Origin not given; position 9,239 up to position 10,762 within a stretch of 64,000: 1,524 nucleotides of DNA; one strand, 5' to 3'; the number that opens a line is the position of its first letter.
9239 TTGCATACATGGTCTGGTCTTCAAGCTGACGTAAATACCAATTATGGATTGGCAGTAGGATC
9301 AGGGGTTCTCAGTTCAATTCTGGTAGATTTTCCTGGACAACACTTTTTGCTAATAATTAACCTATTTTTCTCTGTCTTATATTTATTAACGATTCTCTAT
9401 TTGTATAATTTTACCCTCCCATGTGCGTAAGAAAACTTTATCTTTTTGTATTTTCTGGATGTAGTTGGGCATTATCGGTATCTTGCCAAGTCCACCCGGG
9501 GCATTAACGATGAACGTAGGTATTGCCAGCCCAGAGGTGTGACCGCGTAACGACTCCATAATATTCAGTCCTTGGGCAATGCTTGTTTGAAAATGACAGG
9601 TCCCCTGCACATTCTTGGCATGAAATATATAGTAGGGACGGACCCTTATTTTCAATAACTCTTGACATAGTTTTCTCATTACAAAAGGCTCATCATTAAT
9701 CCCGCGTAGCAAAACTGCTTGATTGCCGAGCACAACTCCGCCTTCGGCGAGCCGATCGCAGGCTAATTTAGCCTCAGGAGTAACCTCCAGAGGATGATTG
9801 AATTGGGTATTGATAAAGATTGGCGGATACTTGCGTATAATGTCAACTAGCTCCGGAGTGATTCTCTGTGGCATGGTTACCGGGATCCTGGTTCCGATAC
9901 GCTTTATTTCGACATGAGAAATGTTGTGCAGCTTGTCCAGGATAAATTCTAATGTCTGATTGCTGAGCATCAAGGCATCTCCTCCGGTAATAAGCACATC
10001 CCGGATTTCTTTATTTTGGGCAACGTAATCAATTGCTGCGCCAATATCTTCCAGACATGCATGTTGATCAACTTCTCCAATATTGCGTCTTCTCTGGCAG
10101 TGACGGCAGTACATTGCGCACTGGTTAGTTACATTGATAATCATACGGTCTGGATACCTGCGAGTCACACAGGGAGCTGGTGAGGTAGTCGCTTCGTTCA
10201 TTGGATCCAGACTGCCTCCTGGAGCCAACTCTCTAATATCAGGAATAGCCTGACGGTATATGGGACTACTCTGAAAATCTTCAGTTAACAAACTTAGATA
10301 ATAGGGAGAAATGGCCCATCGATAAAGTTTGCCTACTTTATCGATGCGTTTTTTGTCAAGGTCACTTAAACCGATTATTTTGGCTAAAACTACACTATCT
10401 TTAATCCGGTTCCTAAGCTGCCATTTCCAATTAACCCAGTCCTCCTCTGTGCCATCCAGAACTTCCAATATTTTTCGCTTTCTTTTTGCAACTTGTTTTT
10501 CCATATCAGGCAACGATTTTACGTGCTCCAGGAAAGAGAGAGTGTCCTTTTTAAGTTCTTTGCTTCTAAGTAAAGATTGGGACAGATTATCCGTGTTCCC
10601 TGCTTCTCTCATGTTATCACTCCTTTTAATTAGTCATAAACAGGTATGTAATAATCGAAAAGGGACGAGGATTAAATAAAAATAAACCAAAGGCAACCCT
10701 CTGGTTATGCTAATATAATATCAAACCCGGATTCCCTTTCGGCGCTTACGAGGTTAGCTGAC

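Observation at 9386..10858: c-di-AMP riboswitch apparently controlling a glutamate-type 2,3-aminomutase (candidate beta-glutamate osmolyte switch)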

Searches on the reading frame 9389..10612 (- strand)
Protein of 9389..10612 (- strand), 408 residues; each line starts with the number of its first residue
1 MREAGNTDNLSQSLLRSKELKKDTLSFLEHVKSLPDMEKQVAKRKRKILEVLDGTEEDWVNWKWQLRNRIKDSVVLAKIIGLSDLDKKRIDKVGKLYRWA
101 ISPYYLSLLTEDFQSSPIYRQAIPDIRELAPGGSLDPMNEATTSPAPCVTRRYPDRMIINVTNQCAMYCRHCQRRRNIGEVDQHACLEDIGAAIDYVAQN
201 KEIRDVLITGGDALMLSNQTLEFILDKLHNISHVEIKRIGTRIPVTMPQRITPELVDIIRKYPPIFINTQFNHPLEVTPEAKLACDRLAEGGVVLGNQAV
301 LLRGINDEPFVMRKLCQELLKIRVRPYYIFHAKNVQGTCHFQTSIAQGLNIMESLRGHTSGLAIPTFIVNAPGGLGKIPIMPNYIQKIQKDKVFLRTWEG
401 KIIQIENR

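Call 5: search_protein_families(library=ncbifam, proteins=[window:9389-10612:-], max_evalue=0.001)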
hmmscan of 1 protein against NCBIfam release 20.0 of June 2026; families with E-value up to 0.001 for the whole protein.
window:9389-10612:- (408 aa): 11 families
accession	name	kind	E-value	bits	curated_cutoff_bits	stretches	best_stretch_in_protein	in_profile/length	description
TIGR04368.1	Glu_2_3_NH3_mut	equivalog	1.2e-194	646.5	650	1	11-407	4-404/404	glutamate 2,3-aminomutase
TIGR03820.1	lys_2_3_AblA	equivalog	4.5e-137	457.2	525.4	1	55-403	3-356/417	lysine 2,3-aminomutase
TIGR04468.1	arg_2_3_am_muta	equivalog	6.5e-111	370.7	600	1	58-404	1-350/351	arginine 2,3-aminomutase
TIGR00238.1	TIGR00238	subfamily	3.2e-96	322.2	199.2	1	47-373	2-331/331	KamA family radical SAM protein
TIGR03822.1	AblA_like_2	hypoth_equivalog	3.7e-86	289.1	396.25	1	85-386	16-321/321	lysine-2,3-aminomutase-like protein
TIGR03821.1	EFP_modif_epmB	equivalog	1.5e-60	204.9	369.3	1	62-379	1-320/321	EF-P beta-lysylation protein EpmB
TIGR02666.1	moaA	equivalog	3.4e-05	23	284.05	1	152-239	7-94/336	GTP 3',8-cyclase MoaA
TIGR04167.1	rSAM_SeCys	equivalog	0.00031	20.1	300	1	153-239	6-88/303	arsenosugar biosynthesis radical SAM (seleno)protein ArsS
NF050038.1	rSAM_RiPP_GggB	equivalog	0.00046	19.3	650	0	155-265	42-149/398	streptosactin maturase GggB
TIGR04078.1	rSAM_yydG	equivalog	0.00084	18.9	300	0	157-231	3-72/309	YydG family radical SAM peptide epimerase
TIGR03977.1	rSAM_pair_HxsC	equivalog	0.00089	18.2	267.9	0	158-226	28-92/292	His-Xaa-Ser system radical SAM maturase HxsC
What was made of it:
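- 9386..10612 (-): eam: glutamate 2,3-aminomutase-type radical-SAM/PLP enzyme of 408 aa. Key residues are C165/C169/C172, K333, N370 and K377. TIGR04368 scores 646.5 bits (cutoff 650), while LAM TIGR03820 scores 457.2 (cutoff 525.4) (call 5).
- On Glutamate 2,3-aminomutase (NCBIfam TIGR04368, Eam): This is the best family by 189 bits and covers profile positions 4-404 of 404 (call 5).
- The best family is TIGR04368, 189 bits above the LAM model (call 5). The TIGR04368 score is 3.5 bits below NCBI's cutoff (call 5). The TIGR04368 score is just under its cutoff (call 5). The LAM model scores 189 bits lower and falls below its own cutoff (call 5).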

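Call 6: search_protein_families(library=pfam, proteins=[window:9389-10612:-])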
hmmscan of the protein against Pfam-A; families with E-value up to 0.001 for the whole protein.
window:9389-10612:- (408 aa): 2 families
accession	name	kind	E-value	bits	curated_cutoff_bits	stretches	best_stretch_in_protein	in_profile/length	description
PF12544.13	LAM_C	-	1.9e-19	70.5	26.7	1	352-403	1-52/127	Lysine-2,3-aminomutase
PF04055.27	Radical_SAM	-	5.7e-11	43.3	29.5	1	159-276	1-114/166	Radical SAM superfamily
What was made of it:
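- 9386..10612 (-): Pfam finds Radical_SAM and LAM_C (call 6).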

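Call 8: search_solved_structures(query=window:9389-10612:-, show_alignments=2)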
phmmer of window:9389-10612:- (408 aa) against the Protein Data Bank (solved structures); distinct sequences matched with E-value up to 0.001: 1.
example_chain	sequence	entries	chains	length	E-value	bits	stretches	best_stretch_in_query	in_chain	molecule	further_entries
2a5h_A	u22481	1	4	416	3.5e-119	401.4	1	53-403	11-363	L-lysine 2,3-aminomutase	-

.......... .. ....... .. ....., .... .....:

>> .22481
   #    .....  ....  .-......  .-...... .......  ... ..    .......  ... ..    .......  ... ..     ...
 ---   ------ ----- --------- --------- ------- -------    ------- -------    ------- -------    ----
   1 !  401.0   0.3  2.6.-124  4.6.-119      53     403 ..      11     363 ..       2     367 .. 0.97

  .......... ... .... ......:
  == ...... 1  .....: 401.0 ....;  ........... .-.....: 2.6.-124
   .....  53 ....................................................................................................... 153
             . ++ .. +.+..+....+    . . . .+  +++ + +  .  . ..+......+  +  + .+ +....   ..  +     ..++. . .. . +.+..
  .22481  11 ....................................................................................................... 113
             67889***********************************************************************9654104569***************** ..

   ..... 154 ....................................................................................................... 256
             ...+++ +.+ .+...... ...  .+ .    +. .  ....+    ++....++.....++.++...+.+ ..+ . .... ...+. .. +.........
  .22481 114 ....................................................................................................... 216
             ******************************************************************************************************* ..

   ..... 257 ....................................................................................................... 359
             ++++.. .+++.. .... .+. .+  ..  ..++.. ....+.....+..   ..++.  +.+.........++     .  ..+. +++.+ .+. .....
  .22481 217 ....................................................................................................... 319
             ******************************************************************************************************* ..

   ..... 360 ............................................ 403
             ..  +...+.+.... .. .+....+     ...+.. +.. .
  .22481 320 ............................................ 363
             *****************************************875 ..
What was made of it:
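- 9386..10612 (-): The 2A5H alignment is in call 8.
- On Glutamate 2,3-aminomutase (NCBIfam TIGR04368, Eam): K333 and N370 in the 2A5H alignment (call 8).
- Closest known: Clostridioides difficile glutamate 2,3-aminomutase Eam. Same: The profile is matched end to end, positions 4-404 of 404 (calls 5, 8).
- Closest known: Clostridium subterminale lysine 2,3-aminomutase. Same: The CxxxCxxC motif, the Arg triad and the PLP lysine are conserved (call 8).
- Closest known: Clostridium subterminale lysine 2,3-aminomutase. Different: D293 is replaced by K and D330 by N. LAM Cys268 is Glu here, and the Cys-rich C-terminal segment of LAM is absent, since the alignment ends at LAM residue 363 of 416 (calls 6, 8).
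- Checked: HMMER alignment to LAM (PDB 2A5H) places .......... opposite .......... and IVNAPGG opposite VVDAPGG, so D293 becomes K333 and D330 becomes N370 (call 8).
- D293 is replaced by K and D330 by N, and the CxxxCxxC motif and the PLP lysine are kept (call 8). Both lysine-binding Asp residues are replaced (call 8).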

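Call 14: find_homologous_proteins(query=window:9389-10612:-, max_evalue=1e-50)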
Query window:9389-10612:- (408 aa): 7491 proteins with E <= 1e-50 among 8000 candidates; the best 120 are listed.
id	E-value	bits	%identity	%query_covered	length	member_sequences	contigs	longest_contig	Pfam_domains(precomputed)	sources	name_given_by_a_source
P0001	2.7e-250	848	90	100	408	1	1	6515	PF12544.14,PF04055.28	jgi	jgi:lysine 2,3-aminomutase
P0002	1.2e-249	846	90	100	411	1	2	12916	PF12544.14,PF04055.28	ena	-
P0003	2.7e-248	841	89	100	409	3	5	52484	PF12544.14,PF04055.28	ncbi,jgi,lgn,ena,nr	ncbi:MAG TPA: lysine 2,3-aminomutase [Desulfotomaculum sp.]|nr:MAG: Lysine 2,3-aminomutase YodO fami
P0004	2.0e-220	750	78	100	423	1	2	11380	PF12544.14,PF04055.28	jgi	-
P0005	1.2e-218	744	77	100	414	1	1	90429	PF12544.14,PF04055.28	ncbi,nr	ncbi:MAG: glutamate 2,3-aminomutase [Desulfotomaculaceae bacterium]|nr:glutamate 2,3-aminomutase [De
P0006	1.3e-218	744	79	100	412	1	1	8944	PF12544.14,PF04055.28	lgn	-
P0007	2.1e-218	743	78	100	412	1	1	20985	PF12544.14,PF04055.28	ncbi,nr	ncbi:MAG: KamA family radical SAM protein [Desulfotomaculaceae bacterium]|nr:KamA family radical SAM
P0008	5.5e-217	738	78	100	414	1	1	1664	PF12544.14,PF04055.28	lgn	-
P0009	2.2e-215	733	77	100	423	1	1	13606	PF12544.14,PF04055.28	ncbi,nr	ncbi:MAG: Glutamate 2,3-aminomutase [Pelotomaculum sp. PtaB.Bin104]|nr:MAG: Glutamate 2,3-aminomutas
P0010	4.0e-215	732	76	100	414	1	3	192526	PF12544.14,PF04055.28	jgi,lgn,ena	-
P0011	3.1e-213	726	77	100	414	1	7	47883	PF12544.14,PF04055.28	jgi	-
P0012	3.2e-213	726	77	100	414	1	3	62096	PF12544.14,PF04055.28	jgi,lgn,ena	-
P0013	3.2e-213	726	76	100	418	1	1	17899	PF12544.14,PF04055.28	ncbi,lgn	ncbi:MAG: glutamate 2,3-aminomutase [Syntrophomonas sp.]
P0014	3.9e-213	726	74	100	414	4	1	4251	PF12544.14,PF04055.28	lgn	-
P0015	1.7e-211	720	75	100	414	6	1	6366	PF12544.14,PF04055.28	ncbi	ncbi:MAG: glutamate 2,3-aminomutase [Syntrophomonas sp.]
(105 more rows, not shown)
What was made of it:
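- Some database names for close homologues say lysine 2,3-aminomutase or KamA family (call 14).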

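Call 17: find_related_loci(query=A1, collection=genome_contigs, flank=3000)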
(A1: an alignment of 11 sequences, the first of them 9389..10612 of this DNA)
Query A1 (408 aa) in genome_contigs; peptide patterns used: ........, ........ (x = any residue, [..] = any of these).
487 stretches matched a pattern; 482 encode a relative of the query (tblastn E <= 1e-3); the best 80 are kept; 80 distinct loci.
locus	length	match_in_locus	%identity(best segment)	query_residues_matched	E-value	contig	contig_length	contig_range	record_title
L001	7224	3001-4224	90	1-408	0e+0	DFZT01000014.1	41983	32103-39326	MAG TPA_asm: Firmicutes bacterium UBA4049 UBA4049_contig_3014, whole genome shotgun sequence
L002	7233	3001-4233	77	1-408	0e+0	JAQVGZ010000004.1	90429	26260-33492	MAG: Desulfotomaculaceae bacterium isolate STE_194 NODE_373_length_90429_cov_4.992182_Sandtown_E, whole genome shotgun s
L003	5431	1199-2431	78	1-408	0e+0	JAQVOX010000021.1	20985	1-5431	MAG: Desulfotomaculaceae bacterium isolate STF1_190 NODE_6084_length_20985_cov_3.250743_Sandtown_F1, whole genome shotgu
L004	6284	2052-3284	77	1-408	0e+0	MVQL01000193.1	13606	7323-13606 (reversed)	MAG: Pelotomaculum sp. PtaB.Bin104 A4E53_contig000194, whole genome shotgun sequence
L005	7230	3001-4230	74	1-407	0e+0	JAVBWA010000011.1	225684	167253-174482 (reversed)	MAG: Syntrophomonas sp. isolate ZNE14_Bin50 all_Scaff003601, whole genome shotgun sequence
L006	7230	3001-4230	75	1-407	0e+0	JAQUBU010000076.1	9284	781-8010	MAG: Syntrophomonadaceae bacterium isolate STCSWMC_114 NODE_23143_length_9284_cov_2.903680_ST_CSWMC, whole genome shotgu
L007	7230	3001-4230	75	1-407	0e+0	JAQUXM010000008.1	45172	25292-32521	MAG: Syntrophomonadaceae bacterium isolate STD2_213 NODE_2759_length_45172_cov_14.566567_Sandtown_D2, whole genome shotg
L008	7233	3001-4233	74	1-408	0e+0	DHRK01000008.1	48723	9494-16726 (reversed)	MAG TPA_asm: Syntrophomonas sp. UBA5314 UBA5314_contig_2596, whole genome shotgun sequence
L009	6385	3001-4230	73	1-407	0e+0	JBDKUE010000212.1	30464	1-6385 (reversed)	MAG: Syntrophomonas sp. isolate 7_bin.46_R1 c_000000989165, whole genome shotgun sequence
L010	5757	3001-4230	72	1-407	0e+0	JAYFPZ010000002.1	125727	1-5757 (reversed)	MAG: Syntrophomonadaceae bacterium isolate CA_145 c_CA_000000005440, whole genome shotgun sequence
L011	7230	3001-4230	71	1-407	0e+0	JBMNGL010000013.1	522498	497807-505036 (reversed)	MAG: Syntrophomonadaceae bacterium isolate SBF912LR0HQ0188 contig_456, whole genome shotgun sequence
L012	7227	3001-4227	71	1-407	0e+0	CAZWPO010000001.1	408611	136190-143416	MAG TPA_asm: uncultured Syntrophomonas sp. isolate binchicken_co22_243 genome assembly, contig: NODE_5_length_408611_cov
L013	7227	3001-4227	73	3-408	0e+0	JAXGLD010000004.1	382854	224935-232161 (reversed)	MAG: Syntrophomonadaceae bacterium isolate AnMBR.bin200 bin200_4, whole genome shotgun sequence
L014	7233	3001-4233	68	1-408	0e+0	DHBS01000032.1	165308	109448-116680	MAG TPA_asm: Syntrophomonas sp. UBA4922 UBA4922_contig_2106, whole genome shotgun sequence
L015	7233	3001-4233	67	1-408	0e+0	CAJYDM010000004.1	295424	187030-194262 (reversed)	MAG: Syntrophomonas sp. DTU019 isolate UFZ-1H11 genome assembly, contig: 4, whole genome shotgun sequence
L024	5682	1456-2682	67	1-405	0e+0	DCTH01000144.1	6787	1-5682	MAG TPA_asm: Syntrophothermus sp. UBA1445 UBA1445_contig_118247, whole genome shotgun sequence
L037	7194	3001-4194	64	13-407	6e-178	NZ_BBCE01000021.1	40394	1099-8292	Syntrophomonas palmitatica JCM 14374, whole genome shotgun sequence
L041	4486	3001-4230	60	4-408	2e-167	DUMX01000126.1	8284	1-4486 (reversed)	MAG TPA_asm: Gelria sp. isolate AS05jafATM_10 27194_AS05, whole genome shotgun sequence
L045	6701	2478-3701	60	6-408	2e-164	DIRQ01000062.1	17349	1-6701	MAG TPA_asm: Syntrophomonas sp. UBA5432 UBA5432_contig_527, whole genome shotgun sequence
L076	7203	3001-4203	57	13-408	1e-157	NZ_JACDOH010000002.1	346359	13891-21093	MAG: Thermosyntropha sp. isolate GB_MAG16_081 c_000000000011, whole genome shotgun sequence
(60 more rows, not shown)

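Call 36: search_protein_families(library=ncbifam, proteins=[L003:2546-3826:+, L005:4489-5766:+, L037:10-870:+, L037:4424-5554:+, L076:4606-5484:+, L045:5387-6013:+, L041:2348-2752:+, L024:3087-4256:+], max_evalue=0.00001)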
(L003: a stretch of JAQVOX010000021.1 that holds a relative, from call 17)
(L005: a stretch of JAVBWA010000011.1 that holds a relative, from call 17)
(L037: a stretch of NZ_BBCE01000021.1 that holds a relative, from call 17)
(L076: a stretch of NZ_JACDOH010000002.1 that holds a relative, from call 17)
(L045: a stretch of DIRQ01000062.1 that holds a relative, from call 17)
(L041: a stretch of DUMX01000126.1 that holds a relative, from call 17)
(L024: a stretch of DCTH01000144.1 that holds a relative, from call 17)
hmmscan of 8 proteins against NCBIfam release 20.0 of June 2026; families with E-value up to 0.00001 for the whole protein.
L003:2546-3826:+ (426 aa): 5 families
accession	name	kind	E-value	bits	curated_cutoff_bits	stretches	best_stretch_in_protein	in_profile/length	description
TIGR00653.1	GlnA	equivalog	1.7e-159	531.4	429.15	2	128-423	159-461/462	type I glutamate--ammonia ligase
TIGR03105.1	gln_synth_III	equivalog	1.5e-106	356.5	469.6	1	2-423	6-434/435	type III glutamate--ammonia ligase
NF007006.0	PRK09469.1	equivalog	8.5e-96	321.3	845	2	140-423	177-467/469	glutamate--ammonia ligase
NF045547.1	GGputSyn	equivalog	7.1e-91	305.1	650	1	3-418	11-438/438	gamma-glutamylputrescine synthetase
NF041605.1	gln_syn_GlnII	equivalog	1.1e-07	31.4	500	1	21-338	20-325/333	glutamine synthetase GlnII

L005:4489-5766:+ (425 aa): 6 families
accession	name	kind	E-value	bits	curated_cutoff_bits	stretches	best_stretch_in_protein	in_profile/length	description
TIGR03820.1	lys_2_3_AblA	equivalog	1.5e-188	626.7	525.4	1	14-416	2-417/417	lysine 2,3-aminomutase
TIGR04368.1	Glu_2_3_NH3_mut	equivalog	3.8e-150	499.9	650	1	6-368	42-403/404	glutamate 2,3-aminomutase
TIGR04468.1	arg_2_3_am_muta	equivalog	1.3e-127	425.6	600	1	18-362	1-346/351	arginine 2,3-aminomutase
TIGR00238.1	TIGR00238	subfamily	9.4e-119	396.2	199.2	1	7-335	2-331/331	KamA family radical SAM protein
TIGR03822.1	AblA_like_2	hypoth_equivalog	5e-94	314.9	396.25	1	34-347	5-320/321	lysine-2,3-aminomutase-like protein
TIGR03821.1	EFP_modif_epmB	equivalog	1.4e-75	254.3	369.3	1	22-341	1-320/321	EF-P beta-lysylation protein EpmB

L037:10-870:+ (286 aa): 1 family
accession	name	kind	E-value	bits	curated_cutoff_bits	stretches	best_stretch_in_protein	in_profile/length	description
TIGR03827.1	GNAT_ablB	equivalog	1e-79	267.8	205.1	1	26-284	9-266/266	putative beta-lysine N-acetyltransferase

L037:4424-5554:+ (376 aa): 8 families
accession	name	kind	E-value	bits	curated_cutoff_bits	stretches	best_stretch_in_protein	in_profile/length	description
NF040989.1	MamN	equivalog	2.4e-63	214.4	500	1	2-371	52-433/437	magnetosome biogenesis transporter MamN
TIGR00785.1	dass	subfamily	1.9e-36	125.7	198.6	2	92-315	159-390/444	DASS family sodium-coupled anion symporter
NF011980.0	PRK15445.1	subfamily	9.1e-32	110.6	457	1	7-371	56-423/430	arsenical efflux pump membrane protein ArsB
TIGR00935.1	2a45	subfamily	5.9e-30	104.8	415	1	5-372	52-422/426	arsenite/antimonite efflux transporter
NF033877.0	arsB_Sta_pI258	exception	1.8e-24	86.7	760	1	5-372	54-424/429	arsenite efflux transporter membrane subunit ArsB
TIGR00775.1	NhaD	equivalog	1.7e-12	46.8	577.1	1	9-344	65-389/420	NhaD family Na+:H+ antiporter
NF038006.1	NhaD_1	equivalog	1.4e-10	40.7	80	0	225-349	284-395/405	sodium:proton antiporter NhaD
NF007093.0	PRK09547.1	equivalog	3.1e-07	29.8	640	0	95-214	212-334/517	sodium/proton antiporter NhaB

L076:4606-5484:+ (292 aa): 18 families
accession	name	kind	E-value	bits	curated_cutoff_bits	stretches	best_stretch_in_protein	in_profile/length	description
TIGR03471.1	HpnJ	equivalog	1.2e-17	64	577.6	1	21-216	202-388/472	hopanoid biosynthesis associated radical SAM protein HpnJ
TIGR04072.2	rSAM_ladder_B12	equivalog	3.5e-13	49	360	1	19-240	183-396/443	lipid biosynthesis B12-binding/radical SAM protein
TIGR04479.1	bcpD_PhpK_rSAM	subfamily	1.2e-12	47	600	1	10-216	235-432/504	PhpK family radical SAM P-methyltransferase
TIGR00539.1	hemN_rel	equivalog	3.4e-11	42.8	205.4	1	22-253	6-233/361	radical SAM family heme chaperone HemW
TIGR01212.1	TIGR01212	equivalog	9.1e-11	41.4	180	1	28-278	38-291/302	tRNA modification radical SAM protein MnmL/YtqA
TIGR02026.1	BchE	equivalog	3.3e-10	39.4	481.35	1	15-214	193-386/497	magnesium-protoporphyrin IX monomethyl ester anaerobic oxidative cyclase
TIGR04013.1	B12_SAM_MJ_1487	hypoth_equivalog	1.3e-09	37.4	251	1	18-215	153-357/382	TIGR04013 family B12-binding domain/radical SAM domain-containing protein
TIGR04014.1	B12_SAM_MJ_0865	equivalog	2.2e-09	36.6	360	1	14-212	159-355/434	methyl-coenzyme M reductase glutamine C-methyltransferase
NF010916.0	PRK14336.1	equivalog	3.2e-09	36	606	1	9-210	121-320/418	tRNA (N6-isopentenyl adenosine(37)-C2)-methylthiotransferase MiaB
NF006385.0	PRK08629.1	equivalog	7.9e-09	34.8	355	1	9-209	45-242/439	coproporphyrinogen III oxidase family protein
NF040542.1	rSAM_RCCLKC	equivalog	1e-08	34.8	450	1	20-168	184-328/423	arsinothricin biosynthesis radical SAM protein ArsL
TIGR01211.1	ELP3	subfamily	2.4e-07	29.6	350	1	101-222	198-316/522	tRNA uridine(34) 5-carboxymethylaminomethyl modification radical SAM/GNAT enzyme Elp3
TIGR00538.1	hemN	equivalog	2.9e-07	29.7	324.95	1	18-245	51-281/454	oxygen-independent coproporphyrinogen III oxidase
TIGR03994.1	rSAM_HemZ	equivalog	3.3e-07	29.8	321.4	1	10-215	78-288/401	coproporphyrinogen dehydrogenase HemZ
NF038361.1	rSAM_Sden_1168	equivalog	4.9e-07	28.7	575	1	22-214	288-472/560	Sden_1168 family B12-binding radical SAM P-methyltransferase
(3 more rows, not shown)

L045:5387-6013:+ (208 aa): 1 family
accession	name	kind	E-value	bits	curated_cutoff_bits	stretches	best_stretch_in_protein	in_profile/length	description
TIGR00153.1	TIGR00153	hypoth_equivalog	4.2e-16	59.3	104.3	1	42-194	48-203/217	TIGR00153 family protein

L041:2348-2752:+ (134 aa): 2 families
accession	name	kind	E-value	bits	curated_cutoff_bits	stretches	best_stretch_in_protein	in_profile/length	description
NF007431.0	PRK09977.1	equivalog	1.7e-23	83.4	214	1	1-121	1-126/215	MgtC/SapB family protein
NF011912.0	PRK15385.1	equivalog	5.4e-12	45.5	255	1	5-125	10-126/231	MgtC family protein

L024:3087-4256:+ (389 aa): 3 families
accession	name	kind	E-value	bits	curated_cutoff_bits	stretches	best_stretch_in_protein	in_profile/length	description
NF037981.1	NCS2_1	subfamily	2e-18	66.5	40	1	17-262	4-261/419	purine/pyrimidine permease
TIGR03173.1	pbuX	subfamily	4.5e-17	61.9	414.15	1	20-262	2-249/407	xanthine permease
NF008502.0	PRK11412.1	equivalog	8.4e-16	58.1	370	1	17-260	11-267/433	uracil/xanthine transporter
